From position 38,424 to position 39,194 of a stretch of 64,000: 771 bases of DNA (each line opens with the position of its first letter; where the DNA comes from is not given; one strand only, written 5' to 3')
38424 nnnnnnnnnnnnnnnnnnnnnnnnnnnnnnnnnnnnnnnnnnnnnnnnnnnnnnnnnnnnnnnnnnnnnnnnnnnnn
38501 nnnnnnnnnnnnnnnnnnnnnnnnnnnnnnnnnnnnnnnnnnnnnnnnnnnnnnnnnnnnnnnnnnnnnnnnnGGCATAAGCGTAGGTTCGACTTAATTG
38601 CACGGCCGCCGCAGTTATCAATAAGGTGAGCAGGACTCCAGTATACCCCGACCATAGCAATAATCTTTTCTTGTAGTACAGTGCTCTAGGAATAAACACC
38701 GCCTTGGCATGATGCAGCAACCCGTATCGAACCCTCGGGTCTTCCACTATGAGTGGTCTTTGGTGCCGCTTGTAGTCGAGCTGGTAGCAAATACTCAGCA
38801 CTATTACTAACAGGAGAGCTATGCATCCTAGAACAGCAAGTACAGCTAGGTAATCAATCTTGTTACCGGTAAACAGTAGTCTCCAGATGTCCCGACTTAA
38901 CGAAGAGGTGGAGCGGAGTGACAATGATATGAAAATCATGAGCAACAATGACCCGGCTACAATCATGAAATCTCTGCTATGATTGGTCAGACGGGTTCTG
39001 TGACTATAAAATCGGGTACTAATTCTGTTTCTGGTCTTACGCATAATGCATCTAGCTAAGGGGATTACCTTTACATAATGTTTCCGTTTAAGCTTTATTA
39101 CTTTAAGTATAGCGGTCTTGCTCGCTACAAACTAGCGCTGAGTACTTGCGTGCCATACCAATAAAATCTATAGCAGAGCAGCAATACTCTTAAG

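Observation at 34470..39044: One-module paralog of the giant kinase, split by a single in-frame TAA next to fresh perfect duplications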

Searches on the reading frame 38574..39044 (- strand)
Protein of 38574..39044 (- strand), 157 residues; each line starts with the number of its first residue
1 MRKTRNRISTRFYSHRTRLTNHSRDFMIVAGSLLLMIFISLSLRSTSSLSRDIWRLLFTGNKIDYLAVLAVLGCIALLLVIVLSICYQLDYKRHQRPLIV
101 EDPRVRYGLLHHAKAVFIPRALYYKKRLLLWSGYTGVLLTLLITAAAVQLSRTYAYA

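Call 53: search_protein_representatives(alignment_id=A2)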
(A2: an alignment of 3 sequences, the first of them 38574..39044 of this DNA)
Query: 3 sequences, 158 profile positions. Proteins with E-value up to 0.001 (for the whole library): 160; up to 1e-10: 23; up to 1e-30: 3. The best 150 are listed.
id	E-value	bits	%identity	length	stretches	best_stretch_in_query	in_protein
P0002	5.1e-73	260.5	-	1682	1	2-158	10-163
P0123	3.0e-56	206.0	-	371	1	14-158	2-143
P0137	8.1e-45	168.8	-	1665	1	36-158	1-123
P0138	1.7e-23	99.6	-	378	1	100-158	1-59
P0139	9.1e-14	67.9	-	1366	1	29-152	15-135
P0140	3.8e-13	65.9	-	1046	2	25-158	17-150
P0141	4.1e-13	65.8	-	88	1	69-124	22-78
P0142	4.9e-13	65.5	-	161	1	30-144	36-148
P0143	5.5e-13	65.4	-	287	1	25-158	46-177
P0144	2.1e-12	63.5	-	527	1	71-125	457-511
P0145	5.0e-12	62.3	-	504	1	37-156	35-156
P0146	1.0e-11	61.2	-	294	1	7-154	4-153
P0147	1.5e-11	60.7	-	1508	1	53-154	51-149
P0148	1.9e-11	60.4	-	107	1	60-123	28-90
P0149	2.7e-11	59.9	-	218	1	41-124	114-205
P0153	5.1e-11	59.0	-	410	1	68-144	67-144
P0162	2.7e-10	56.7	-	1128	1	64-147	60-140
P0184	1.3e-08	51.2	-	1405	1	77-145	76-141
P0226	3.8e-07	46.4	-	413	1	29-143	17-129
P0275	6.5e-05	39.1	-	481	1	68-129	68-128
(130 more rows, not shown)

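Call 56: find_encoding_contigs(protein=P0145, flank=8000, max_places=3)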
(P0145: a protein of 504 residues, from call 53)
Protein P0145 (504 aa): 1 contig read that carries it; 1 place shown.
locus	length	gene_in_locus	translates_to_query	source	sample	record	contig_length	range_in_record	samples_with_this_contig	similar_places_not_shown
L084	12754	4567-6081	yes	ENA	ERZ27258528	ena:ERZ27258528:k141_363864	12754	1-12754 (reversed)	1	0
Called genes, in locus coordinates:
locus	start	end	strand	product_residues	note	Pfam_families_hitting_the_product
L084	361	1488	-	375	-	PF00905:Transpeptidase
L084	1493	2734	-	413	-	PF04932:Wzy_C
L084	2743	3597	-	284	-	PF00652:Ricin_B_lectin, PF14200:RicinB_lectin_2 (weak), PF00652:Ricin_B_lectin, PF14200:RicinB_lectin_2 (weak), PF01471:PG_binding_1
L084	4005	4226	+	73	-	-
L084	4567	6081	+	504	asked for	PF01436:NHL (weak), PF17170:DUF5128 (weak)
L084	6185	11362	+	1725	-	PF01436:NHL (faint), PF08450:SGL (faint), PF17170:DUF5128, PF00041:fn3 (weak), PF25059:FN3_DSCAM-DSCAML_C, PF00041:fn3, PF25059:FN3_DSCAM-DSCAML_C, PF02518:HATPase_c, +2 more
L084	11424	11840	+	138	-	PF00072:Response_reg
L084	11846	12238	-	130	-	-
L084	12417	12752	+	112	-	?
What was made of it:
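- Closest known: Classical two-component sensor histidine kinases. Same: A stand-alone receiver gene follows one family member (L084; call 56).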

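Call 58: find_encoding_contigs(protein=P0275, flank=8000, max_places=2)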
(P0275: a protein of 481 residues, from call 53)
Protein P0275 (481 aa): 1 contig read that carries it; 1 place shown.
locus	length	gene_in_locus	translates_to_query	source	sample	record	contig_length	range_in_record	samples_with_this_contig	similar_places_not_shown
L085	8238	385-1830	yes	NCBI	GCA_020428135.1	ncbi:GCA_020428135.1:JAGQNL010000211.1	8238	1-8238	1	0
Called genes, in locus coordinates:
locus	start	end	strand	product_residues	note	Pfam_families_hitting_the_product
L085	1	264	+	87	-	?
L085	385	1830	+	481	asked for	PF05342:Peptidase_M26_N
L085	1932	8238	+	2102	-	PF00041:fn3, PF16656:Pur_ac_phosph_N (faint), PF25059:FN3_DSCAM-DSCAML_C, PF28033:Fn3_ROS1 (faint), PF00041:fn3, PF25059:FN3_DSCAM-DSCAML_C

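Call 59: find_encoding_contigs(protein=P0153, flank=8000, max_places=2)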
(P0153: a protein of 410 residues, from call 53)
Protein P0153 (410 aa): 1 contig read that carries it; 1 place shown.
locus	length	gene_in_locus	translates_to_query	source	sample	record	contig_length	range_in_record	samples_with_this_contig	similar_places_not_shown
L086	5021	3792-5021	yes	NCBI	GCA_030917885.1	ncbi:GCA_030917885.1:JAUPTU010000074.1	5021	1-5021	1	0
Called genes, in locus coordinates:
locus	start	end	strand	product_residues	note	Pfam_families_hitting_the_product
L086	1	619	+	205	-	PF01207:Dus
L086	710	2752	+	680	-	-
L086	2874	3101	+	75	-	-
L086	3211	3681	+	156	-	PF18914:DUF5666 (faint)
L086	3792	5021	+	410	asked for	PF23381:Beta-prop_IFT122_1st (weak), PF00930:DPPIV_N (weak), PF26549:Tricorn_N (weak)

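Call 60: find_encoding_contigs(protein=P0226, flank=8000, max_places=2)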
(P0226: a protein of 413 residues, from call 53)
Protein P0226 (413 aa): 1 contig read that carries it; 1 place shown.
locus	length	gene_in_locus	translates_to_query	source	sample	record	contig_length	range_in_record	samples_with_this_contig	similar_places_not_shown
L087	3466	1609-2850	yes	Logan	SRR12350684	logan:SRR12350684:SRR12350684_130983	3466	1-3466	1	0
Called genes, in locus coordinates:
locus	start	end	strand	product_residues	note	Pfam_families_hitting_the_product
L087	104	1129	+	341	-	PF02547:Queuosine_synth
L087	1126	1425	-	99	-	-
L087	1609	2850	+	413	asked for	PF19077:Big_13 (weak)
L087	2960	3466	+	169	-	?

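Call 78: find_encoding_contigs(protein=P0138, flank=10000, max_places=10)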
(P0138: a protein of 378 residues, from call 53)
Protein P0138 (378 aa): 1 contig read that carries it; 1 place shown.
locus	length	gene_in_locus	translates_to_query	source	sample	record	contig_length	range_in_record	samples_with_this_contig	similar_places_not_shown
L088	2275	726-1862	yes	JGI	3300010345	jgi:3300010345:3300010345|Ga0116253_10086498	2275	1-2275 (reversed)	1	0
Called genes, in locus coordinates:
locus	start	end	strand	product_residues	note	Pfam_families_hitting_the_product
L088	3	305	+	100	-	?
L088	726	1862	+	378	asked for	PF03382:DUF285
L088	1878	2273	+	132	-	?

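Call 89: find_encoding_contigs(protein=P0162, flank=6000, max_places=2)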
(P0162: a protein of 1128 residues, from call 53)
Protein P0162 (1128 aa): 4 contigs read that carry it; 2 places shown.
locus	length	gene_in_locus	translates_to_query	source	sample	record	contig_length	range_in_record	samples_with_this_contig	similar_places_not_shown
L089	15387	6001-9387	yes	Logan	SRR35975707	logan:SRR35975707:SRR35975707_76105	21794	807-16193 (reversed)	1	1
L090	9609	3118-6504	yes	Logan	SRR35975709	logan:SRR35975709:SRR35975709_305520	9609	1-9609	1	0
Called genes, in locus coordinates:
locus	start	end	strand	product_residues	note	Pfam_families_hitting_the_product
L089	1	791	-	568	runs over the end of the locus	PF00999:Na_H_Exchanger, PF02254:TrkA_N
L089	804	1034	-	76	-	-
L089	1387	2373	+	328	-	PF08501:Shikimate_dh_N, PF01488:Shikimate_DH (weak)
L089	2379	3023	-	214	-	PF13462:Thioredoxin_4, PF01323:DSBA, PF13743:Thioredoxin_5 (faint)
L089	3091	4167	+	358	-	PF00571:CBS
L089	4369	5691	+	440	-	PF01336:tRNA_anti-codon, PF00152:tRNA-synt_2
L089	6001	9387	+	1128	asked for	PF19077:Big_13 (weak)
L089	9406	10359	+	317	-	PF12760:Zn_ribbon_IS1595, PF12762:DDE_Tnp_IS1595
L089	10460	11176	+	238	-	-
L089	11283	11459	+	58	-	PF18495:VbhA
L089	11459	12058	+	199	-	PF02661:Fic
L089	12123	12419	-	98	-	-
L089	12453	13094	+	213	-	-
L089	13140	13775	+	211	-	PF00300:His_Phos_1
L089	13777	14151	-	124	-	-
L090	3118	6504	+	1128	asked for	PF19077:Big_13 (weak)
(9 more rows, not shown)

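Call 90: find_encoding_contigs(protein=P0184, flank=6000, max_places=2)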
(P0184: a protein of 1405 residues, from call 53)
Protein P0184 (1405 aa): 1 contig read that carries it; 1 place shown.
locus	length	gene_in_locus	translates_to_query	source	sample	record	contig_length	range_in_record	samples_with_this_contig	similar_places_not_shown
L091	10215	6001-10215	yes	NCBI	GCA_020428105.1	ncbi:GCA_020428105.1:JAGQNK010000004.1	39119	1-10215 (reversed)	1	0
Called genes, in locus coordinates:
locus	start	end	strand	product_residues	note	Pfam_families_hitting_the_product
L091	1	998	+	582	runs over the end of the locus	PF03816:LytR_cpsA_psr, PF13399:LytR_C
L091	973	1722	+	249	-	-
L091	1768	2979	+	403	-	PF00089:Trypsin, PF10459:Peptidase_S46 (faint), PF13365:Trypsin_2, PF13180:PDZ_2, PF00595:PDZ (weak), PF17820:PDZ_6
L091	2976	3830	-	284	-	PF17827:PrmC_N, PF05175:MTS, PF06325:PrmA, PF13847:Methyltransf_31, PF08242:Methyltransf_12 (faint), PF13649:Methyltransf_25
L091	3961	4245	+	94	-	-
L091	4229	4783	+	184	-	PF00583:Acetyltransf_1, PF13508:Acetyltransf_7 (weak)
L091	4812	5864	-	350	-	PF03462:PCRF, PF00472:RF-1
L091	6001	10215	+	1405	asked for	PF08450:SGL (faint), PF06739:SBBP (faint), PF17170:DUF5128 (weak), PF01436:NHL, PF00041:fn3 (weak)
